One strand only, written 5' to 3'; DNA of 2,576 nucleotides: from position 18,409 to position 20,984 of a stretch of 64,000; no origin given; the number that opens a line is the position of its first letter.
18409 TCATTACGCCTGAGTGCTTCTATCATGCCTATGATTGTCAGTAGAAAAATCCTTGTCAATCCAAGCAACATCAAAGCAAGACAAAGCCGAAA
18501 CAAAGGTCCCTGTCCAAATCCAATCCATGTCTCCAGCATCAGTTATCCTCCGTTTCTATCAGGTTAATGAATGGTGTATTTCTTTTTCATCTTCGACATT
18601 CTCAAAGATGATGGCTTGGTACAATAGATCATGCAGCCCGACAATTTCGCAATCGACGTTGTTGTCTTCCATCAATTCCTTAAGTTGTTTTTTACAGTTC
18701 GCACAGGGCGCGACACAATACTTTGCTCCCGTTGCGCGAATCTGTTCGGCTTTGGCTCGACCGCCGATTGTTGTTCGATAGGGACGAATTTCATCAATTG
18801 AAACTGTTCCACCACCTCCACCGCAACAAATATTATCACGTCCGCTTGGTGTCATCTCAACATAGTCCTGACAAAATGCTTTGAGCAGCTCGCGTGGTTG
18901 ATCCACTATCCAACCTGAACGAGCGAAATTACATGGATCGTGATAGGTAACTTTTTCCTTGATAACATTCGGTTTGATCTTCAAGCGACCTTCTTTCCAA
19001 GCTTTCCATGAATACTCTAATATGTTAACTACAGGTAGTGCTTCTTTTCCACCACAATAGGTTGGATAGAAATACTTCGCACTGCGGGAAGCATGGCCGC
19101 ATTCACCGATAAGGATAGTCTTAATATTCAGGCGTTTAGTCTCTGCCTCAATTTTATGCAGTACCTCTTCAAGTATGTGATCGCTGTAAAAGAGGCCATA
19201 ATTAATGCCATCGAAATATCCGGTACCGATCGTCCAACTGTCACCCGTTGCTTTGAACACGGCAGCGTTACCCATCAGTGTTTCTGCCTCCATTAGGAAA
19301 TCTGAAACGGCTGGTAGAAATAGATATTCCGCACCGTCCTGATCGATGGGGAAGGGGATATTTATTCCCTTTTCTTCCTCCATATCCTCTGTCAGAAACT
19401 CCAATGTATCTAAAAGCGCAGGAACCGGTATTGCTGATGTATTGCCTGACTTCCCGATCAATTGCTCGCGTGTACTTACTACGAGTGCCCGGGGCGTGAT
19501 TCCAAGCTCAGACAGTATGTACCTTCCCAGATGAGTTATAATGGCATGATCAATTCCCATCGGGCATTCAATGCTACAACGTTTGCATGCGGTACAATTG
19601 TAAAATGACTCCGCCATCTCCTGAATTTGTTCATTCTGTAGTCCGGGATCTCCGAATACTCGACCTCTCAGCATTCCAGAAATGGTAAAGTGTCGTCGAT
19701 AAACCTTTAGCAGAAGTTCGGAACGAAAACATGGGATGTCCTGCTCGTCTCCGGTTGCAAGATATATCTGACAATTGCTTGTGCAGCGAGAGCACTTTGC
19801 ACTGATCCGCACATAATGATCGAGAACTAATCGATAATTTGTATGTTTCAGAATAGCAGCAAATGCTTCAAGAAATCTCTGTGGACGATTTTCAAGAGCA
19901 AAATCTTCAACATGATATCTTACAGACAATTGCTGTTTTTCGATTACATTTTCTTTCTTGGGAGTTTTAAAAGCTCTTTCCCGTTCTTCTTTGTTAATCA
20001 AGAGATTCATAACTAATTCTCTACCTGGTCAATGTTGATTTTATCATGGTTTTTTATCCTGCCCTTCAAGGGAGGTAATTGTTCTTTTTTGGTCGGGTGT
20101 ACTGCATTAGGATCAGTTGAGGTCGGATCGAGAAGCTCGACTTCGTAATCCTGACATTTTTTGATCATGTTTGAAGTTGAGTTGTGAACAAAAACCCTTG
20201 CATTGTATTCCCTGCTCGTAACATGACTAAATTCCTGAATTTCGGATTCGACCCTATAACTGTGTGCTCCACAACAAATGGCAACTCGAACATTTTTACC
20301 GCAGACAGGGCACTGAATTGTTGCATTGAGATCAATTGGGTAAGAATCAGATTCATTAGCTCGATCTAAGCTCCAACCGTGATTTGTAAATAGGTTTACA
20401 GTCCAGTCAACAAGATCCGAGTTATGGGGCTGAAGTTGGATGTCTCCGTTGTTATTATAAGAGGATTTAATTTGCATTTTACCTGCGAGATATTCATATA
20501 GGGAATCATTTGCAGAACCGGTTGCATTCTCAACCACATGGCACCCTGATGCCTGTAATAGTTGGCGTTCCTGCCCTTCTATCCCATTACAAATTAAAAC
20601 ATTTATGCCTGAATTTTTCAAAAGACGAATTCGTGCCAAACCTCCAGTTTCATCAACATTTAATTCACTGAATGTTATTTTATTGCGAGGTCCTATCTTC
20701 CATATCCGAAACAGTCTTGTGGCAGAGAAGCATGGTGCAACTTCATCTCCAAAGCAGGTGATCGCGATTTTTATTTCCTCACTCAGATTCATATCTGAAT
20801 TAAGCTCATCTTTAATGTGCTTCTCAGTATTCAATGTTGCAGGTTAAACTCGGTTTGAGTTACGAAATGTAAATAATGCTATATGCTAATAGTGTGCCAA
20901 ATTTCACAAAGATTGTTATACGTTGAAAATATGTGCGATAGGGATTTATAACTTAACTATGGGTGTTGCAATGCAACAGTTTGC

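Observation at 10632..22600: Sigma-54-driven 12-gene operon: a DsrMKJOP/Hmc-type membrane redox module packaged with its own sensors and NifX-like/CGGC small proteins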

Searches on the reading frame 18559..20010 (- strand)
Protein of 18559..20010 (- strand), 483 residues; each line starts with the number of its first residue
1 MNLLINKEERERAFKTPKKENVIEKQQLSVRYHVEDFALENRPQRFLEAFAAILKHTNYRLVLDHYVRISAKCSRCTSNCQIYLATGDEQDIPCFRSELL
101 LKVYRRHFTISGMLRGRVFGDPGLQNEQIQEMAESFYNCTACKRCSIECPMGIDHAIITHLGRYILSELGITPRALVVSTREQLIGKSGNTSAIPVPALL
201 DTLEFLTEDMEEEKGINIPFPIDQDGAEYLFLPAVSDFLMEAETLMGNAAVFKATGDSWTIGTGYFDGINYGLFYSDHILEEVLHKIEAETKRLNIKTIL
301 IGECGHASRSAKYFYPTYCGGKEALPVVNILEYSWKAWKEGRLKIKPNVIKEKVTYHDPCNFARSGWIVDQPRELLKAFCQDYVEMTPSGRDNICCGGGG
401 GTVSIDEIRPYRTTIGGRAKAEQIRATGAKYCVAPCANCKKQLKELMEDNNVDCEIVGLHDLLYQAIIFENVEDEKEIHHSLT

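Call 4: search_protein_families(library=pfam, proteins=[window:18559-20010:-], max_evalue=0.01)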
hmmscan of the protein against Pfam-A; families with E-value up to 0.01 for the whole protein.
window:18559-20010:- (483 aa): 3 families
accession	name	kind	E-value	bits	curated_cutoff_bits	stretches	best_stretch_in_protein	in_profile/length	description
PF02754.22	CCG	-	5.5e-11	42.9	20.6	1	354-444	1-85/85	Cysteine-rich domain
PF13183.11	Fer4_8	-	4.6e-08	33.9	27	1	72-153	7-68/68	4Fe-4S dicluster domain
PF13534.11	Fer4_17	-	7e-07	30.1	22.2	1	72-154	4-61/61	4Fe-4S dicluster domain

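Call 22: search_protein_families(library=ncbifam, proteins=[window:18559-20010:-], max_evalue=0.01)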
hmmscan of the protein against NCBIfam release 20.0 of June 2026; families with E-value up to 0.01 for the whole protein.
window:18559-20010:- (483 aa): 12 families
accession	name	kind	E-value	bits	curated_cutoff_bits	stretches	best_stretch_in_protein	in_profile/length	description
NF045796.1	DsrK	equivalog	1.9e-90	303.7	400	1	17-477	2-445/453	sulfate reduction electron transfer complex DsrMKJOP subunit DsrK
NF045724.1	ferredox_TmcB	equivalog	5.4e-62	209.8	735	1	61-467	34-428/430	electron transfer complex ferredoxin TmcB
NF045711.1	sulf_resp_HmcF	equivalog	2.8e-58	197.8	750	1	61-468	53-450/457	sulfate respiration complex iron-sulfur protein HmcF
NF004898.0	PRK06259.1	equivalog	2.7e-21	75.8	385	2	345-466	370-487/488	fumarate reductase (CoM/CoB) subunit TfrB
NF045670.1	quin_L_LdhH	equivalog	2.9e-17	62.2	800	1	343-463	591-705/706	L-lactate dehydrogenase (quinone) large subunit LdhH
NF008369.0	PRK11168.1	equivalog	1.9e-12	46.8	278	2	328-445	272-382/401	anaerobic glycerol-3-phosphate dehydrogenase subunit C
TIGR03379.1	glycerol3P_GlpC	equivalog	4.1e-11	42.3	279.9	1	330-446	271-380/397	anaerobic glycerol-3-phosphate dehydrogenase subunit GlpC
NF045663.1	diclust_near_Sec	equivalog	6.2e-07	27.9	530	1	334-445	515-620/759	pyridine nucleotide-disulfide oxidoreductase/dicluster-binding protein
NF008434.0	PRK11274.1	equivalog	2.7e-06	26.6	333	0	55-168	10-104/409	glycolate oxidase subunit GlcF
NF005746.0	PRK07570.1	subfamily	0.0034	16.7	243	1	130-166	205-241/250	succinate dehydrogenase/fumarate reductase iron-sulfur subunit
NF009226.0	PRK12576.1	equivalog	0.0039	16.6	344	1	125-157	196-228/317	succinate dehydrogenase/fumarate reductase iron-sulfur subunit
TIGR00384.1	dhsB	subfamily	0.0069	15.9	88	0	130-156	189-215/222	succinate dehydrogenase and fumarate reductase iron-sulfur protein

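Call 43: search_solved_structures(query=window:18559-20010:-, max_evalue=0.001, show_alignments=1)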
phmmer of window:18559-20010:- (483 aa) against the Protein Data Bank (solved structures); distinct sequences matched with E-value up to 0.001: 1.
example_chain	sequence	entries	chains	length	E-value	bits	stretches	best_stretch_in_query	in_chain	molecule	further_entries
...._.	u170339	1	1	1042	1.6e-08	37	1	136-441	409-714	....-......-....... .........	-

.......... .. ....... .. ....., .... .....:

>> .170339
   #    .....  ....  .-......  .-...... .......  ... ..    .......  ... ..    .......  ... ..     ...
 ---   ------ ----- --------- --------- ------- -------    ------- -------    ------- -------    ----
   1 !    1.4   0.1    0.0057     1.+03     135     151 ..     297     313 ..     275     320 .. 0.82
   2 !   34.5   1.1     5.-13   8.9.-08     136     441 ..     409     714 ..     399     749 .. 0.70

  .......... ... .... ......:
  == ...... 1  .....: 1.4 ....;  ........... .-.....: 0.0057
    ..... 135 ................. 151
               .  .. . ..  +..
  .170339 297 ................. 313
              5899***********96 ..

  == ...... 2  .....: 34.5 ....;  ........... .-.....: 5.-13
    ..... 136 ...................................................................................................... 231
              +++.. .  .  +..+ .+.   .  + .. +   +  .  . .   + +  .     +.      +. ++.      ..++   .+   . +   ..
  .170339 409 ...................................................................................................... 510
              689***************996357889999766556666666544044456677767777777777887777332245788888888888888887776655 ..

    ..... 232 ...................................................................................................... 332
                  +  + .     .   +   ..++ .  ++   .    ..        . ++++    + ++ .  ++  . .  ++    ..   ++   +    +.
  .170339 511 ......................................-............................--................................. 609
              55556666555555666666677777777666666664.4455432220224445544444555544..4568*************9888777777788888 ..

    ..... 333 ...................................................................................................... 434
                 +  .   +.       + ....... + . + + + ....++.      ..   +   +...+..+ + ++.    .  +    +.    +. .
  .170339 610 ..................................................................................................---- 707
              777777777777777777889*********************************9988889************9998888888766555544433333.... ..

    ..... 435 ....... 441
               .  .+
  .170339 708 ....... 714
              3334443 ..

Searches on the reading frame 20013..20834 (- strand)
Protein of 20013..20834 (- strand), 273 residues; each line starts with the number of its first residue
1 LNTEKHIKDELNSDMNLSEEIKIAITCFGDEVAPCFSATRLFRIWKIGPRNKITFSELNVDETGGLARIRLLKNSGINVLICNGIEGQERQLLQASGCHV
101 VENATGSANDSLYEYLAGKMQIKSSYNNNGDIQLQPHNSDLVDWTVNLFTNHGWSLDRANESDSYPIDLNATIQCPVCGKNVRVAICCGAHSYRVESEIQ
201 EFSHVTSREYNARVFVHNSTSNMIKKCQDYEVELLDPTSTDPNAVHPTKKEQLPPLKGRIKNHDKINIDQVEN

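Call 4: search_protein_families(library=pfam, proteins=[window:20013-20834:-], max_evalue=0.01)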
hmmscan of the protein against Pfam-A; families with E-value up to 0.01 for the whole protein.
window:20013-20834:- (273 aa): 1 family
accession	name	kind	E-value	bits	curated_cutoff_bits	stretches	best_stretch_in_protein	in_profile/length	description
PF02579.22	Nitro_FeMo-Co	-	8.3e-07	29.7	26.3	1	30-116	3-93/94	Dinitrogenase iron-molybdenum cofactor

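Call 22: search_protein_families(library=ncbifam, proteins=[window:20013-20792:-], max_evalue=0.01)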
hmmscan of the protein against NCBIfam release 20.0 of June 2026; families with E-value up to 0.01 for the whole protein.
window:20013-20792:- (259 aa): 1 family
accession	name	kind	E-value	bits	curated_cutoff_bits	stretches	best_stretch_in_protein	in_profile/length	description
NF041136.1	MrpORP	equivalog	4.8e-06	26.1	450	1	5-105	263-364/365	iron-sulfur cluster carrier protein MrpORP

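Call 55: find_homologous_proteins(query=window:20013-20792:-, max_evalue=0.001)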
Query window:20013-20792:- (259 aa): 115 proteins with E <= 0.001 among 371 candidates.
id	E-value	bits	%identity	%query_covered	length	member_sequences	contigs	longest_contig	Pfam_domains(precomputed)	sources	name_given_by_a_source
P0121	2.5e-173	593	100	100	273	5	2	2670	PF02579.23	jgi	jgi:predicted Fe-Mo cluster-binding NifX family protein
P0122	1.9e-119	416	69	100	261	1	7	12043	PF02579.23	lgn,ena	-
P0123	1.4e-109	384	63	100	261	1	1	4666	PF02579.23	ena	-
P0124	2.5e-106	373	64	98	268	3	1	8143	PF02579.23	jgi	jgi:predicted Fe-Mo cluster-binding NifX family protein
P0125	2.4e-103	364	61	98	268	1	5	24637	-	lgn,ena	-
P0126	3.5e-99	350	60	98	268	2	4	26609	PF02579.23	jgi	-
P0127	8.6e-93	329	57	95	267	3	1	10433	PF02579.23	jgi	-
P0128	1.8e-92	328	57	98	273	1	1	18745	PF02579.23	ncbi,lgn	-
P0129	5.4e-90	320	52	98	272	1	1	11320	-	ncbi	ncbi:NifB/NifX family molybdenum-iron cluster-binding protein [Calditrichota bacterium]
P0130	3.2e-74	268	45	98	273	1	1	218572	PF02579.23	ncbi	-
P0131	1.1e-71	260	47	95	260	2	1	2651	PF02579.23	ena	-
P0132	2.3e-70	255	46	95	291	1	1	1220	PF02579.23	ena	-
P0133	5.7e-70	254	45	95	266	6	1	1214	PF02579.23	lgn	-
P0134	3.3e-69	252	45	95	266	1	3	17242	PF02579.23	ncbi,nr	ncbi:NifB/NifX family molybdenum-iron cluster-binding protein [bacterium]|nr:NifB/NifX family molybd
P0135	4.0e-69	251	46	95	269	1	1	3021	PF02579.23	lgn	-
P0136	3.9e-67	245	44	95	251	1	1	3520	PF02579.23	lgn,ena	-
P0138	3.6e-64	235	43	95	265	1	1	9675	PF02579.23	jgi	jgi:predicted Fe-Mo cluster-binding NifX family protein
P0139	5.2e-64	235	43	95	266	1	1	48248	PF02579.23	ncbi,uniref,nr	ncbi:hypothetical protein CEE37_14935 [candidate division LCP-89 bacterium B3_LCP]|uniref:Dinitrogen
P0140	6.1e-64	234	47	95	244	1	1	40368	PF02579.23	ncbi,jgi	jgi:predicted Fe-Mo cluster-binding NifX family protein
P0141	1.1e-61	227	43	95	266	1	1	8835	PF02579.23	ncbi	ncbi:MAG: NifB/NifX family molybdenum-iron cluster-binding protein [bacterium]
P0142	1.6e-61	227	43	95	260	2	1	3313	PF02579.23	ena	-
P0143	1.5e-57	214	41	96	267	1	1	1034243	PF02579.23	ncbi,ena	-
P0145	3.3e-56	209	41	96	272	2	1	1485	PF02579.23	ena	-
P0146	1.4e-54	204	38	97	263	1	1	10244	PF02579.23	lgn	-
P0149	6.4e-52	195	41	96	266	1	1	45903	PF02579.23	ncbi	-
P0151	2.4e-49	187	39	94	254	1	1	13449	PF02579.23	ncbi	-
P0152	1.6e-48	184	38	94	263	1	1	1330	PF02579.23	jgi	jgi:predicted Fe-Mo cluster-binding NifX family protein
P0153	5.1e-47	179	39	95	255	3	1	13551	PF02579.23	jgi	jgi:predicted Fe-Mo cluster-binding NifX family protein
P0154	5.2e-47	179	37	96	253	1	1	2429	PF02579.23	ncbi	-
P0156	1.3e-46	178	40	96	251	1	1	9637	PF02579.23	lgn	-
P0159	1.3e-45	174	40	97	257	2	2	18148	PF02579.23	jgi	jgi:predicted Fe-Mo cluster-binding NifX family protein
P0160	3.0e-45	173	39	97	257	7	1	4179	PF02579.23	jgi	jgi:predicted Fe-Mo cluster-binding NifX family protein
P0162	5.9e-45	172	38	94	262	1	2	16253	PF02579.23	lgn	-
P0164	1.7e-44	171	38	95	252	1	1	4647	PF02579.23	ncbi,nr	ncbi:MAG: hypothetical protein GF315_06485 [candidate division Zixibacteria bacterium]|nr:hypothetic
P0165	1.9e-44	171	36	95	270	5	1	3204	PF02579.23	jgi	-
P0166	2.8e-44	170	37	95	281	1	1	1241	PF02579.23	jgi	jgi:predicted Fe-Mo cluster-binding NifX family protein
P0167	4.1e-44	169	38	96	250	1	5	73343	PF02579.23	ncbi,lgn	-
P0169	3.8e-43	166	35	94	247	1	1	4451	PF02579.23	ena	-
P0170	4.8e-43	166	36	94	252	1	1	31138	PF02579.23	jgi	-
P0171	4.8e-43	166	36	94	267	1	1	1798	PF02579.23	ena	-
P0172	5.3e-43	166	35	94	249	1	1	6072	PF02579.23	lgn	-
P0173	5.6e-43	166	33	96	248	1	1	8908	PF02579.23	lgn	-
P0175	1.4e-42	164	35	94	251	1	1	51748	PF02579.23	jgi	-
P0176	1.7e-42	164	34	95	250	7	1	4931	PF02579.23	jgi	-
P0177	1.8e-42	164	37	95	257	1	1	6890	PF02579.23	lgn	-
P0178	2.1e-42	164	36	97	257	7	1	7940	PF02579.23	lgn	-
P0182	2.9e-42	163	37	95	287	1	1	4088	PF02579.23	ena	-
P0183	6.7e-42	162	36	95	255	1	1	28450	PF02579.23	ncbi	ncbi:MAG: NifB/NifX family molybdenum-iron cluster-binding protein [bacterium]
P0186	2.5e-41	160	34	94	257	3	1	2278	PF02579.23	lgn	-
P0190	4.1e-41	160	35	94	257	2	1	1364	PF02579.23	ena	-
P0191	4.2e-41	160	34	97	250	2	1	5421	PF02579.23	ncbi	-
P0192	5.9e-41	159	33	97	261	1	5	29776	PF02579.23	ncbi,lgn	-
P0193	6.8e-41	159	35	95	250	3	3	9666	PF02579.23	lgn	-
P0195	1.1e-40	158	34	95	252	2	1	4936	PF02579.23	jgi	-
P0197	1.3e-40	158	35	94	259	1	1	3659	PF02579.23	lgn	-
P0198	2.0e-40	157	37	95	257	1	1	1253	PF02579.23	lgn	-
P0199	2.5e-40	157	38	97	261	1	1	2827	PF02579.23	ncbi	-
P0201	4.8e-40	156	37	95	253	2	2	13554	PF02579.23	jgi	-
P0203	6.5e-40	156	36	95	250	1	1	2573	PF02579.23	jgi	-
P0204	1.2e-39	155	34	96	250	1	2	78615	PF02579.23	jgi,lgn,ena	-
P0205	1.8e-39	154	34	97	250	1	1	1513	PF02579.23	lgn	-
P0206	4.9e-39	153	34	95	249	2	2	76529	PF02579.23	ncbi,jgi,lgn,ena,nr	ncbi:MAG: hypothetical protein CVT49_07505 [candidate division Zixibacteria bacterium HGW-Zixibacter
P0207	5.1e-39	153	38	95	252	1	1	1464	PF02579.23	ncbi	-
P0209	7.5e-39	152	34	95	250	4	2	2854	PF02579.23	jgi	-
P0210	9.5e-39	152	35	95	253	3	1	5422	PF02579.23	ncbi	-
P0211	1.8e-38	151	33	92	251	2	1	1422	PF02579.23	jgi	-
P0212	2.4e-38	151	33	96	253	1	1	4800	PF02579.23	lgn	-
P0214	3.0e-38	150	37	95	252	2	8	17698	PF02579.23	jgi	jgi:predicted Fe-Mo cluster-binding NifX family protein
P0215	3.8e-38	150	35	84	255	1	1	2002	PF02579.23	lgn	-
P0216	9.9e-38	149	33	97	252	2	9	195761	PF02579.23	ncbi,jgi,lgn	-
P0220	1.0e-36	145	34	97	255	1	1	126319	PF02579.23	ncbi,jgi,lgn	-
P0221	1.3e-36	145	35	94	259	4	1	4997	PF02579.23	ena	-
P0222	1.6e-36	145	35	97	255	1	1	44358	PF02579.23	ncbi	-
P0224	9.5e-36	142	34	95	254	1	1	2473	PF02579.23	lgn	-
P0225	1.1e-35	142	36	95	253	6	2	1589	PF02579.23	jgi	jgi:predicted Fe-Mo cluster-binding NifX family protein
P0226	1.1e-34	139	31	94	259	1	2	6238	PF02579.23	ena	-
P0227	1.9e-34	138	33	95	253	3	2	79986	PF02579.23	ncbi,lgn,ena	-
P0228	3.5e-34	137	33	94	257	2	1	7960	PF02579.23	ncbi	ncbi:MAG: NifB/NifX family molybdenum-iron cluster-binding protein [Candidatus Zixiibacteriota bacte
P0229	5.1e-33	133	33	90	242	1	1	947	PF02579.23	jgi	jgi:predicted Fe-Mo cluster-binding NifX family protein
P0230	2.6e-32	131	34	93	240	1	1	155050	PF02579.23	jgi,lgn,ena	-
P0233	5.9e-31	126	34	94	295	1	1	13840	PF02579.23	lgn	-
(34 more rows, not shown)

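Call 70: predict_structure(alignment_id=A2)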
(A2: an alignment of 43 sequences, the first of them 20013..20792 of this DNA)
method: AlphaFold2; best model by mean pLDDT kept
length: 259 residues; sequences in the alignment: 43
mean_pLDDT: 87.8   pTM: 0.57
mean pLDDT of the five models: 87.8, 85.5, 85.4, 84.7, 84.7
residues with pLDDT >= 90: 167; 70-90: 62; 50-70: 19; < 50: 11
segments of 3 or more residues with pLDDT < 50: 110-118
pLDDT, mean of each block of 10 residues (from residue 1): 80 94 94 92 91 93 96 92 94 95 82 47 80 96 82 94 96 79 91 96 91 95 87 80 94 71
secondary structure, 60 per line:
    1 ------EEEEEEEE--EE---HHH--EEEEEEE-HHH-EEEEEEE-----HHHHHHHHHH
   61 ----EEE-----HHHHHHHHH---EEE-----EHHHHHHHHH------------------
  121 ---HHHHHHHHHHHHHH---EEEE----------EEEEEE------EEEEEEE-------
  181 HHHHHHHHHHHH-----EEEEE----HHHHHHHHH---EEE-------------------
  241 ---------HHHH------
elements in order: E7-14 E27-33 E39-45 H51-60 E65-67 H73-81 E85-87 H94-102 H124-137 E141-144 E155-160 E167-173 H181-192 E198-202 H207-215 E219-221 H250-253

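Call 73: fold_search(model_id=the predicted structure, library=pdb)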
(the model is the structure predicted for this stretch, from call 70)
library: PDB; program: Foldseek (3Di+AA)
matches with E <= 10: 1065; with E <= 0.001: 12
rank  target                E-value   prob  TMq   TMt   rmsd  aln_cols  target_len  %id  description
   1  2yx6_D                2.1e-06  1.00  0.37  0.81   2.8       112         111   20  Crystal structure of PH0822 (released 2007-10-30)
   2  2yx6_C                4.9e-06  1.00  0.37  0.81   3.1       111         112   21  Crystal structure of PH0822 (released 2007-10-30)
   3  2yx6_A                1.1e-05  1.00  0.36  0.80   3.2       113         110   19  Crystal structure of PH0822 (released 2007-10-30)
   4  9ian_F                2.4e-05  1.00  0.34  0.59   4.2       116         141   21  Nitrogenase maturase NifEN in complex with the cofactor chaperone NifX (released 2026-03-04)
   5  1rdu_MODEL_1_A        4.6e-05  1.00  0.31  0.64   3.8       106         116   19  NMR STRUCTURE OF A PUTATIVE NIFB PROTEIN FROM THERMOTOGA (TM1290), WHICH BELONGS TO THE DUF35 FAMILY (released 2004-07-06)
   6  2qtd                  5.8e-05  1.00  0.34  0.80   2.3       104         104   15  Crystal structure of a putative dinitrogenase (mj0327) from methanocaldococcus jannaschii dsm at 1.70 A resolution (released 2007-08-21)
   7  1o13                  8.4e-05  1.00  0.34  0.77   2.7       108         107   23  Crystal structure of a putative dinitrogenase iron-molybdenum cofactor (tm1816) from thermotoga maritima at 1.83 A resol (released 2002-12-18)
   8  2wfb                  8.9e-05  1.00  0.36  0.74   3.5       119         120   20  High resolution structure of the apo form of the orange protein (ORP) from Desulfovibrio gigas (released 2010-05-26)
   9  1p90                  9.5e-05  1.00  0.29  0.59   4.4       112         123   16  The Three-dimensional Structure of the Core Domain of NafY from Azotobacter vinelandii determined at 1.8 resolution (released 2003-08-19)
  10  2yx6_B                1.0e-04  1.00  0.35  0.79   3.2       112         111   19  Crystal structure of PH0822 (released 2007-10-30)
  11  2kla_MODEL_1_A        2.8e-04  1.00  0.34  0.77   2.6       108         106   18  NMR STRUCTURE OF A PUTATIVE DINITROGENASE (MJ0327) FROM METHANOCOCCUS JANNASCHII (released 2009-08-11)
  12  1t3v_MODEL_1_A        3.0e-04  1.00  0.34  0.66   3.4       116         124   23  The NMR solution structure of TM1816 (released 2004-12-14)
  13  8wt9_B                2.8e-03  0.89  0.20  0.18   9.0       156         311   11  Cryo-EM structure of the IS621 recombinase in complex with bridge RNA, donor DNA, and target DNA in the post-strand ex (released 2024-06-26)
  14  8wt6_A                3.4e-03  0.85  0.20  0.18   9.3       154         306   12  Cryo-EM structure of the IS621 recombinase in complex with bridge RNA, donor DNA, and target DNA in the pre-strand exc (released 2024-06-26)
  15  8wt9_D                5.5e-03  0.82  0.20  0.18   9.3       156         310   12  Cryo-EM structure of the IS621 recombinase in complex with bridge RNA, donor DNA, and target DNA in the post-strand ex (released 2024-06-26)
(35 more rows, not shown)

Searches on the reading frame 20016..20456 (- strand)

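Call 31: search_protein_families(library=pfam, proteins=[window:20016-20456:-], max_evalue=10)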
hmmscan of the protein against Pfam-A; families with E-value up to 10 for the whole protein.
seq(147 aa): 3 families
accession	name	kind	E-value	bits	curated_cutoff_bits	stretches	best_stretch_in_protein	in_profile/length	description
PF07191.17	Zn_ribbon_6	-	0.0051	17.2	25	1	42-67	25-50/67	Double zinc ribbon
PF15616.11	TerY_C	-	0.015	15.8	28.4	1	27-63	55-92/129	TerY-C metal binding domain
PF24110.1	DUF7385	-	0.059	13.5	28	1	45-91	25-71/72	Family of unknown function (DUF7385)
